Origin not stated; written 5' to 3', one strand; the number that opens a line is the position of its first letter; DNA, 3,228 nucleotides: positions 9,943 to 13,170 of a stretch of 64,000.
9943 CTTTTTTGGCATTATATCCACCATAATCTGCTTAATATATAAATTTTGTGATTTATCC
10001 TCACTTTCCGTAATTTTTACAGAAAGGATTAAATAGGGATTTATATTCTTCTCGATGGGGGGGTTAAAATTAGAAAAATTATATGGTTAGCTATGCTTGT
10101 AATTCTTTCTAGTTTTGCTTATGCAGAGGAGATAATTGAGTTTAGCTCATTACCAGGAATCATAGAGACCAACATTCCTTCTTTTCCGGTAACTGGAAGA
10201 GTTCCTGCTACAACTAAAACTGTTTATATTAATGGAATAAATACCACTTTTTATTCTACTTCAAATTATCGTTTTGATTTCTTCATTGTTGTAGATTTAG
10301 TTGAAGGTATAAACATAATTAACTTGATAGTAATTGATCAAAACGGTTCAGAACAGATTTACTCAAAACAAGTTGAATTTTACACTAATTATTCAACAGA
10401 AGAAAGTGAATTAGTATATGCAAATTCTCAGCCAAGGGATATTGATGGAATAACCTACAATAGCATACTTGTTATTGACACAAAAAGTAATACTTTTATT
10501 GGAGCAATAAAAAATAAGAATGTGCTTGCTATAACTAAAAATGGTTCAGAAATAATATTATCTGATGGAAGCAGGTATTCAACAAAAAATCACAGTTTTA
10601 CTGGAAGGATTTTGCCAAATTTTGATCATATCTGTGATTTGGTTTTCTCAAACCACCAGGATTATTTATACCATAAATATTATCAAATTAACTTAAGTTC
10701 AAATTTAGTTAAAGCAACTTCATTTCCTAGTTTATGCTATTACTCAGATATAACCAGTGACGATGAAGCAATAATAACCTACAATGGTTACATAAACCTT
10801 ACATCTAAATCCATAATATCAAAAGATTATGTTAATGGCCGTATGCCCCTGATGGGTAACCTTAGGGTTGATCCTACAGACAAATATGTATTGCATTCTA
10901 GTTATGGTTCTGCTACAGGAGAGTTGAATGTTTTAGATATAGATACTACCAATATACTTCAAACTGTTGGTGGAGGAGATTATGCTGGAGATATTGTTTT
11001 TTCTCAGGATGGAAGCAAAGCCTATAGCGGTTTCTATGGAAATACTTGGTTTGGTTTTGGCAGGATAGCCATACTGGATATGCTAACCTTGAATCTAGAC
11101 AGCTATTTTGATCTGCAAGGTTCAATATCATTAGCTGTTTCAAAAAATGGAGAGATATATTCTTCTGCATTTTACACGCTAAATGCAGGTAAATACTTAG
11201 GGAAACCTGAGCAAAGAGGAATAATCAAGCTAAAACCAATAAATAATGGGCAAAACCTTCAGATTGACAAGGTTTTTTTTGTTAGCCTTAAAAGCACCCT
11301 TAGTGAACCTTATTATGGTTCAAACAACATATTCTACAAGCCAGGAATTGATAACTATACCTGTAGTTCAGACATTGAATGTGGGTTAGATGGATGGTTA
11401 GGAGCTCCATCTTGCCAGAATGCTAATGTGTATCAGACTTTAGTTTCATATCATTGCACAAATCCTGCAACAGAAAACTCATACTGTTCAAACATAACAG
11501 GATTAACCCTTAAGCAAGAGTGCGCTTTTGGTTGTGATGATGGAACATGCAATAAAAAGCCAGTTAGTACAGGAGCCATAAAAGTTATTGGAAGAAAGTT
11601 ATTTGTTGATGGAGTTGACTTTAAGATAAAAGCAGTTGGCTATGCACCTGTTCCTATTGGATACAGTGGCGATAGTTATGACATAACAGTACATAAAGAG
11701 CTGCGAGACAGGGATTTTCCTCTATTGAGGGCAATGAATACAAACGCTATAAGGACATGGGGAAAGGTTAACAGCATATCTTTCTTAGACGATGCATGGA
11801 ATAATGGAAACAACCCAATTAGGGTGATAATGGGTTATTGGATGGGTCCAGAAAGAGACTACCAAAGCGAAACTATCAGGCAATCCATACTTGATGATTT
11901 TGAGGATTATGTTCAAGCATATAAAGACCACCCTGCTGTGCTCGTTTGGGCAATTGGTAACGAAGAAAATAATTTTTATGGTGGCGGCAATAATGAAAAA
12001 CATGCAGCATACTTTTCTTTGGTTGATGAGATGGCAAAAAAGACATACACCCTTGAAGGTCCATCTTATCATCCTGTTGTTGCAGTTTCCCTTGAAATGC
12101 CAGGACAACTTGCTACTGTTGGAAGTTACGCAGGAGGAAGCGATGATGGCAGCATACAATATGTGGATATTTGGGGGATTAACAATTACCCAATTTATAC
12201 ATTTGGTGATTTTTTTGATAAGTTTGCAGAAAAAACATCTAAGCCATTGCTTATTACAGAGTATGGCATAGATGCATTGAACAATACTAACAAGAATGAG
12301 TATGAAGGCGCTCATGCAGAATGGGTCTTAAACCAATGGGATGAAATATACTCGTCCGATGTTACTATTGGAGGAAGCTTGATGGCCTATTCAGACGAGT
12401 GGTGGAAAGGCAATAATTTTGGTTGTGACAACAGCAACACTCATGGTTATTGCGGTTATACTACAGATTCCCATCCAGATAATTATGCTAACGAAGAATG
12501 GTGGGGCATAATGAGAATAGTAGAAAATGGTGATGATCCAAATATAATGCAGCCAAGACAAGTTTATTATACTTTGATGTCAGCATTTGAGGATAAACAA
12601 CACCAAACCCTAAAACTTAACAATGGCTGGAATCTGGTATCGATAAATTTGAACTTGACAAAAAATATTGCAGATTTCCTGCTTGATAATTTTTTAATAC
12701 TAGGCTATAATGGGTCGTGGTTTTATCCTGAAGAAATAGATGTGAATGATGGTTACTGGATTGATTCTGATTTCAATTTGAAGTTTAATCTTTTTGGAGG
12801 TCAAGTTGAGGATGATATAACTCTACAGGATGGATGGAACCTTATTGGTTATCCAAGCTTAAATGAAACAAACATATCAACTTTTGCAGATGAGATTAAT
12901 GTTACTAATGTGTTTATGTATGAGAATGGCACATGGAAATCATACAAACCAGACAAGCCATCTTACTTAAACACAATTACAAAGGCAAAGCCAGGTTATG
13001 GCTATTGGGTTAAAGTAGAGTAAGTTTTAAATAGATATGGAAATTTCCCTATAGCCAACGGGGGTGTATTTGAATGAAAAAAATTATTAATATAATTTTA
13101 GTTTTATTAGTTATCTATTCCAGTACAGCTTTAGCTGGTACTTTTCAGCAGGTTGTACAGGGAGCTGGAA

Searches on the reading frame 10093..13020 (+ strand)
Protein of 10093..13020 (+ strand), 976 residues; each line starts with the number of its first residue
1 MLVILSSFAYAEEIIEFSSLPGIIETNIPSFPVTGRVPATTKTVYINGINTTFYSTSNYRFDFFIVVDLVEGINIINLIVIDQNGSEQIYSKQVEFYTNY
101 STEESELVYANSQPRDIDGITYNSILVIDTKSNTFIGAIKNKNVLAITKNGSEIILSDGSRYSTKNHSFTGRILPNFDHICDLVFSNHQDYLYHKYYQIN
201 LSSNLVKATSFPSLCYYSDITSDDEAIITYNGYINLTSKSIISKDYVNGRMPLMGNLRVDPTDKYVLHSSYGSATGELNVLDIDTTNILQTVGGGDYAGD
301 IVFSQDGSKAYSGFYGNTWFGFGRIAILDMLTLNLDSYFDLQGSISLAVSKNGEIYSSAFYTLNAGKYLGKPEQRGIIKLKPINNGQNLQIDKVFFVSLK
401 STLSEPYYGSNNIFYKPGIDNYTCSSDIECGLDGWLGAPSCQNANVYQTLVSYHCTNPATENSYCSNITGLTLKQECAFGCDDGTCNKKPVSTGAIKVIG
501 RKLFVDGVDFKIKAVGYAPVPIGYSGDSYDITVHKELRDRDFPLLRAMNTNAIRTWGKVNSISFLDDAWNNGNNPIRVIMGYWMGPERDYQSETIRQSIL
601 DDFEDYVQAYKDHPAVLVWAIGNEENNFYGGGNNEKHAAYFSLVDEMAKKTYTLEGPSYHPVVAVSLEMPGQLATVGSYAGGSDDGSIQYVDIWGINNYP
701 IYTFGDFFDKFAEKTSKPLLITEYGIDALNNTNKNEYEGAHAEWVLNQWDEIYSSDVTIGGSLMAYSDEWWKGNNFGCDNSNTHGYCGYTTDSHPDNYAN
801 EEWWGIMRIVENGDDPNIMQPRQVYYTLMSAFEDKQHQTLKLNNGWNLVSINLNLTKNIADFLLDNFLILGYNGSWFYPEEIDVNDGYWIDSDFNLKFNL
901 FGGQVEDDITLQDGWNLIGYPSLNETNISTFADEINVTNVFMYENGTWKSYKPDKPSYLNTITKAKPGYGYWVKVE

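Call 12: search_protein_families(library=pfam, proteins=[window:10093-13020:+], max_evalue=0.01)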
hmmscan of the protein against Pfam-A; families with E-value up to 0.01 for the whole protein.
window:10093-13020:+ (976 aa): 2 families
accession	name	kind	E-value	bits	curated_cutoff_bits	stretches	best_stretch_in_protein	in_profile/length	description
PF02836.23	Glyco_hydro_2_C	-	6.8e-08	32.4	21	1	593-737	104-224/302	Glycosyl hydrolases family 2, TIM barrel domain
PF09136.16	Glucodextran_B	-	0.0076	16.6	27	0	26-94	14-79/83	Glucodextranase, domain B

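Call 79: find_encoding_contigs(protein=window:10093-13020:+, flank=10000, max_places=10)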
Protein window:10093-13020:+ (976 aa): 4 contigs read that carry it; 3 places shown.
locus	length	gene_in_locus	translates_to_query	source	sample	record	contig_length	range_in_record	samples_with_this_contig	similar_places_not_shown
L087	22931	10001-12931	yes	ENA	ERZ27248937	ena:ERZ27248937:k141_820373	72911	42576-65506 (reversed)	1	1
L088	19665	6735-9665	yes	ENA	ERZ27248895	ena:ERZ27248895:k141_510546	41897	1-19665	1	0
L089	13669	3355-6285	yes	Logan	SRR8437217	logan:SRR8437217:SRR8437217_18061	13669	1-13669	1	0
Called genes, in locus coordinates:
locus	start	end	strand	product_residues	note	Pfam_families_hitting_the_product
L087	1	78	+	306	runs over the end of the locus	PF02661:Fic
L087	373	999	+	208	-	PF01909:NTP_transf_2 (weak), PF18765:Polbeta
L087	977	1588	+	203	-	-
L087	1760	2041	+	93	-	-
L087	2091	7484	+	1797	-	PF00561:Abhydrolase_1 (weak), PF02089:Palm_thioest, PF07819:PGAP1, PF12146:Hydrolase_4 (weak), PF12697:Abhydrolase_6 (weak), PF07705:CARDB, PF25390:WD40_RLD, PF13540:RCC1_2, +2 more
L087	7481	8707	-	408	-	PF01637:ATPase_2 (faint), PF13173:AAA_14, PF13635:DUF4143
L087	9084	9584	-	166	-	-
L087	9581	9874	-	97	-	-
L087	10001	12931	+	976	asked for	PF02836:Glyco_hydro_2_C (weak)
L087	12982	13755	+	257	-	-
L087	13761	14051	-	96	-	-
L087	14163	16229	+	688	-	-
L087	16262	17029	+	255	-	PF11969:DcpS_C, PF01230:HIT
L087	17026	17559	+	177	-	PF11969:DcpS_C, PF01230:HIT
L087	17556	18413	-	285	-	PF01478:Peptidase_A24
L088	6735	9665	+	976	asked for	PF02836:Glyco_hydro_2_C (weak)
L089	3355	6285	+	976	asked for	PF02836:Glyco_hydro_2_C (weak)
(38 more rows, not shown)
